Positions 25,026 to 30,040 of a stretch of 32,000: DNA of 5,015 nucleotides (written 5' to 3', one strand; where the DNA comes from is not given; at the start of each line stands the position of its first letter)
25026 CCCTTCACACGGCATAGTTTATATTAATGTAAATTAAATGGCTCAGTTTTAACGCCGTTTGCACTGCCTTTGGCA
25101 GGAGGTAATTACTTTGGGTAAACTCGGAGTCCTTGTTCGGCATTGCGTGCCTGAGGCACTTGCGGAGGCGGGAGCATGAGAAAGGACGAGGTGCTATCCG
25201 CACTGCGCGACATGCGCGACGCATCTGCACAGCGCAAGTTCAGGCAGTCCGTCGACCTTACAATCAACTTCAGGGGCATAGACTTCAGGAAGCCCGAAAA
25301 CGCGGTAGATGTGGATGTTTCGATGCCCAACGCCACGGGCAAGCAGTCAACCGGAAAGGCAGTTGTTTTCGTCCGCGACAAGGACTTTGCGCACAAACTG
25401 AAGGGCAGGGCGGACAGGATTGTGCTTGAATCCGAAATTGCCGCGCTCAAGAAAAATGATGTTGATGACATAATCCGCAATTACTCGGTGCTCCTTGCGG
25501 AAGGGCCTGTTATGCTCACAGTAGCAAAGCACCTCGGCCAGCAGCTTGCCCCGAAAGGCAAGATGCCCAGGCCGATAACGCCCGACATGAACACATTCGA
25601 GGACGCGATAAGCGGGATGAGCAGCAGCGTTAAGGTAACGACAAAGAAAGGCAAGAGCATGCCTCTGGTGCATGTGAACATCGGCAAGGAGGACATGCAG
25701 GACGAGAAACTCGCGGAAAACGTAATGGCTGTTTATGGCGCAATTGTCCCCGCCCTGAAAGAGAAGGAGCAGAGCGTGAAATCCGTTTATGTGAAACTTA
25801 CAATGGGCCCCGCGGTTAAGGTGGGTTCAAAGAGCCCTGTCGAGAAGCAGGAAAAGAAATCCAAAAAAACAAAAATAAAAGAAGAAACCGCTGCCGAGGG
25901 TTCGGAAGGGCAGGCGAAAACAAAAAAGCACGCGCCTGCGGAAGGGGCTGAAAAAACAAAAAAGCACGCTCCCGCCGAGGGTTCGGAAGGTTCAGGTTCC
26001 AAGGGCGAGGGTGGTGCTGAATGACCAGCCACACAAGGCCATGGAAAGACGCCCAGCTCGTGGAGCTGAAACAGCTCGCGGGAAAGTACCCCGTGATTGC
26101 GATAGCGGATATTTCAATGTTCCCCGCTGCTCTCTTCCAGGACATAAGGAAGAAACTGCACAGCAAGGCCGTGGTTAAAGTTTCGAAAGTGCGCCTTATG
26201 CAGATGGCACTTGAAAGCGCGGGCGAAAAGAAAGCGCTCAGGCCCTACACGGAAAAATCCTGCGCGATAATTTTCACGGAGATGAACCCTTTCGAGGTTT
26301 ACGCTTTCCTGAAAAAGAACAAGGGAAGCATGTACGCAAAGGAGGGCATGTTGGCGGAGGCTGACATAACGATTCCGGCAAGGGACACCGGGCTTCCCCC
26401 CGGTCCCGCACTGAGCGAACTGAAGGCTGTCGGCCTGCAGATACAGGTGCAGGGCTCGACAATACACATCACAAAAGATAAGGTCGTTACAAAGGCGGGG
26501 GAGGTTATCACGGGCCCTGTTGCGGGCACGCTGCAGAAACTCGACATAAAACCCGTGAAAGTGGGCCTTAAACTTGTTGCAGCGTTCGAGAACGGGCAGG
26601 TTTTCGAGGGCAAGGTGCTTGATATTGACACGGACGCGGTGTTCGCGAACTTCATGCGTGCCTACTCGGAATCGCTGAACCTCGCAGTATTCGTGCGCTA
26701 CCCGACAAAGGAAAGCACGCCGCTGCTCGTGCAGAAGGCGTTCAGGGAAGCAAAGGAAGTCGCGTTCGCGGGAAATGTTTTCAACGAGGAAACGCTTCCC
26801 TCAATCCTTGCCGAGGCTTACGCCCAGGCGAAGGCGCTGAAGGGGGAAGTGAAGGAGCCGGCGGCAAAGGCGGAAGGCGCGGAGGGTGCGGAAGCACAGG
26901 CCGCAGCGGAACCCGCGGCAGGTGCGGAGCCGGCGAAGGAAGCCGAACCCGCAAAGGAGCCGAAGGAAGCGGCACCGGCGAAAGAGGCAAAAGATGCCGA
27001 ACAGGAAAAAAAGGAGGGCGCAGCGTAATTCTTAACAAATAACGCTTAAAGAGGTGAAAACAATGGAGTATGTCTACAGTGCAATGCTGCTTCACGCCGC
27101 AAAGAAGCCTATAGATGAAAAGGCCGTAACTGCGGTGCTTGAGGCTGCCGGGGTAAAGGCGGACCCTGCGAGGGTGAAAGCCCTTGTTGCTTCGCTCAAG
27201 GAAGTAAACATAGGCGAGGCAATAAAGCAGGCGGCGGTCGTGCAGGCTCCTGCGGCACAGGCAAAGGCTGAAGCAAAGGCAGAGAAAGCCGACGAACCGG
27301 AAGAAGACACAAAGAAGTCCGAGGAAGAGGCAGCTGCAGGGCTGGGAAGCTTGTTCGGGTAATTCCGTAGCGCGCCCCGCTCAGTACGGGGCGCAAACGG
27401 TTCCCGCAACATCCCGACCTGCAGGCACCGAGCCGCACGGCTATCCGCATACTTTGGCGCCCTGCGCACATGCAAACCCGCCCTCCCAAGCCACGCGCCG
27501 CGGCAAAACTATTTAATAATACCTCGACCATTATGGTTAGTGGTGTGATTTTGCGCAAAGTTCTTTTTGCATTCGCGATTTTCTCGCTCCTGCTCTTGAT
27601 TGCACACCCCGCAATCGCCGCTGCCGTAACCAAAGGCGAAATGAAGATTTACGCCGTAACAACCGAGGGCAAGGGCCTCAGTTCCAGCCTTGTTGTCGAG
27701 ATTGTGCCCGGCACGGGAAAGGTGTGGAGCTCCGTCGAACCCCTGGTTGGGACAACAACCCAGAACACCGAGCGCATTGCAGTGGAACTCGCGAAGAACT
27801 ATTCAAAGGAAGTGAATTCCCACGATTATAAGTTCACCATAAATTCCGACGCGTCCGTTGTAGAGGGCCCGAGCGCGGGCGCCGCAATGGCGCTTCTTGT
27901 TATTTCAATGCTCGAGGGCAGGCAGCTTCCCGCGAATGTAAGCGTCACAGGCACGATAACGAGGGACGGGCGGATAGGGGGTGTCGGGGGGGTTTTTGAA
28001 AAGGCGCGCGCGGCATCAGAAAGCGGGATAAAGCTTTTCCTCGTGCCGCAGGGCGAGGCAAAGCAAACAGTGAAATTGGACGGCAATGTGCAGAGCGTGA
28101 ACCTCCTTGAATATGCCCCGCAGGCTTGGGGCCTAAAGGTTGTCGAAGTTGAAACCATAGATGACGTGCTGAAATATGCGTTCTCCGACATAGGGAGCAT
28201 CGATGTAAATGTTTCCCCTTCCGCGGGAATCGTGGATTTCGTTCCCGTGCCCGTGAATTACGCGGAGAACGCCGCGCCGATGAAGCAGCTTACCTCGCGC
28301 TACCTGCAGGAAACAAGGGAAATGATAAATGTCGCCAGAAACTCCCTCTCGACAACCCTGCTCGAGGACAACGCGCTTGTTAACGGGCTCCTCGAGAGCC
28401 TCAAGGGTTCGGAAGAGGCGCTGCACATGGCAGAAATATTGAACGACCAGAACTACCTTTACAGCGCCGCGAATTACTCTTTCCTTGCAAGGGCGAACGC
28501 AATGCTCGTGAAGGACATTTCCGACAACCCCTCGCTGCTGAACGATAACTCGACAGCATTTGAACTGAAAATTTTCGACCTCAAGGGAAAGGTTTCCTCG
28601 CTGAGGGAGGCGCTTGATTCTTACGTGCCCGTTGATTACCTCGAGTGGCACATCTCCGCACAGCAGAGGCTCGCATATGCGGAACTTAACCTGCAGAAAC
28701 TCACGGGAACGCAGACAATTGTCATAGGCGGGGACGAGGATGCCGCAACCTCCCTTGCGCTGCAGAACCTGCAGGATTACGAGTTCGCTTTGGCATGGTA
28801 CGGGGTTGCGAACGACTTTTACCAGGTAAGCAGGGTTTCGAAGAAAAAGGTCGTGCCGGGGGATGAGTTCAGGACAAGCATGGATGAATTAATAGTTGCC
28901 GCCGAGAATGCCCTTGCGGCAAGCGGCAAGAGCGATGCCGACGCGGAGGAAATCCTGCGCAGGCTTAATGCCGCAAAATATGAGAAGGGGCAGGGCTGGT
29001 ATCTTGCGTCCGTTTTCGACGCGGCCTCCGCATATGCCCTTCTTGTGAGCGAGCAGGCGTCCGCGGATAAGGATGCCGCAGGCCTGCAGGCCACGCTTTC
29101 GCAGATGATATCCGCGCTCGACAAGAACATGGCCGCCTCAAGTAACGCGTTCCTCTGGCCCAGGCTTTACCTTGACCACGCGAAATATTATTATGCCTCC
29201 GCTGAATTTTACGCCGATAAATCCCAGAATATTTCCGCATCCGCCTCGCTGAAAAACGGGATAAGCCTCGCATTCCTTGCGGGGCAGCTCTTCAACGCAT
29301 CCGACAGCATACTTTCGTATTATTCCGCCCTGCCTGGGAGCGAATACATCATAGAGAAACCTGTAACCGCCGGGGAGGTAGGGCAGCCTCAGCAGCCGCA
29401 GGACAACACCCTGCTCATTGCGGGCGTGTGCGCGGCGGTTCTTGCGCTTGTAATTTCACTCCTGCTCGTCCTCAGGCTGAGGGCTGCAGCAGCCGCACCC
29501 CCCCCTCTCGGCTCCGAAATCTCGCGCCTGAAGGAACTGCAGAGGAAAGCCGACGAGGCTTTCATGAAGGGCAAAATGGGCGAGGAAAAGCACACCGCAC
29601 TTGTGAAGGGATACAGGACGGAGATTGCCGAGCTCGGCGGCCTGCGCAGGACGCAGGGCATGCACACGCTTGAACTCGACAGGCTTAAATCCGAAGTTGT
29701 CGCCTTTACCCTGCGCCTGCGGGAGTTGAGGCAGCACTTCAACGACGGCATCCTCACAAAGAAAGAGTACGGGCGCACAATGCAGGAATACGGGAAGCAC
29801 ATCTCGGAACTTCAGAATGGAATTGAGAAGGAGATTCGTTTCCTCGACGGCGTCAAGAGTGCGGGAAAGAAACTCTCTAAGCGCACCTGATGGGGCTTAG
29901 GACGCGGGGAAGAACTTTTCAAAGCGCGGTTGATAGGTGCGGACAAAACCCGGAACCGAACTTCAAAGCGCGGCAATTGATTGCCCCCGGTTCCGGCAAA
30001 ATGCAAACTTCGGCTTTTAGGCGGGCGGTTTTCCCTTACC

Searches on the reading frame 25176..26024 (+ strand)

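Call 44: search_protein_families(library=pfam, proteins=[window:25176-26024:+], max_evalue=0.001)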
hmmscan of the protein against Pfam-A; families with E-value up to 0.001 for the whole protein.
window:25176-26024:+ (282 aa): 1 family
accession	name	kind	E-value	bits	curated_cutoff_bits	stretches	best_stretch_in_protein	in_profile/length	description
PF00687.26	Ribosomal_L1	-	3.6e-37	128.3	32.2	1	17-212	4-198/198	Ribosomal protein L1p/L10e family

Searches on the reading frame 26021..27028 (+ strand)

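Call 44: search_protein_families(library=pfam, proteins=[window:26021-27028:+], max_evalue=0.001)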
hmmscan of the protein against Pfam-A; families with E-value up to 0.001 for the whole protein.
window:26021-27028:+ (335 aa): 2 families
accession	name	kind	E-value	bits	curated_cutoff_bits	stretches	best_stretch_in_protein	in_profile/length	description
PF00466.25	Ribosomal_L10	-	3e-21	75.8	22.8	1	5-100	2-98/100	Ribosomal protein L10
PF17777.6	RL10P_insert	-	1.5e-13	50.8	29.1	1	106-176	1-71/71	Insertion domain in 60S ribosomal protein L10P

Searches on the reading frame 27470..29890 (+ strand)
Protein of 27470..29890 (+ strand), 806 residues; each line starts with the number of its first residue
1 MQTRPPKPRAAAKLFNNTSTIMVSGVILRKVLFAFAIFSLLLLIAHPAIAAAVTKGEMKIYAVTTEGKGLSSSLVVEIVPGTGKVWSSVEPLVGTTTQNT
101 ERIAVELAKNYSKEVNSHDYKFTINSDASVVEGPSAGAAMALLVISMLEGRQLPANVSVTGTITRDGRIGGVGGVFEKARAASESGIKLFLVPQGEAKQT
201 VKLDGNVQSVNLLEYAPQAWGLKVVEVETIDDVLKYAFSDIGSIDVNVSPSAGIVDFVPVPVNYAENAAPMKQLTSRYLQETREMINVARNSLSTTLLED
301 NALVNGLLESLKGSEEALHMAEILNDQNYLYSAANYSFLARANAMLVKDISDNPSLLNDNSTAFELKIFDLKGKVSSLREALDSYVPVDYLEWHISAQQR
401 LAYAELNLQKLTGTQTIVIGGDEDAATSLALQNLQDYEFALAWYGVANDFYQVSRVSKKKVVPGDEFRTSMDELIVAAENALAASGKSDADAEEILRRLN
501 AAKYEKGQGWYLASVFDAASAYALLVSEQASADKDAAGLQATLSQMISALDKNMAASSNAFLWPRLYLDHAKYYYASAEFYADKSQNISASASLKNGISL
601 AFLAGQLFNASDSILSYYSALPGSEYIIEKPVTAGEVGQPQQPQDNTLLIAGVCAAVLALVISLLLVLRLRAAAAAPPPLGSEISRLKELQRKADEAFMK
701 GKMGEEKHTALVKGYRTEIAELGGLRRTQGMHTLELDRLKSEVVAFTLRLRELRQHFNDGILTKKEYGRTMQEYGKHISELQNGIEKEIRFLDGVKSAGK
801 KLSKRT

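Call 44: search_protein_families(library=pfam, proteins=[window:27470-29890:+], max_evalue=0.001)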
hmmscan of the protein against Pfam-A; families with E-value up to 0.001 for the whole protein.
window:27470-29890:+ (806 aa): 1 family
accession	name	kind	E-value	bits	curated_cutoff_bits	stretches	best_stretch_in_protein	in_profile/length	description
PF05362.19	Lon_C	-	2.3e-15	57.2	21.1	1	120-238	96-203/205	Lon protease (S16) C-terminal proteolytic domain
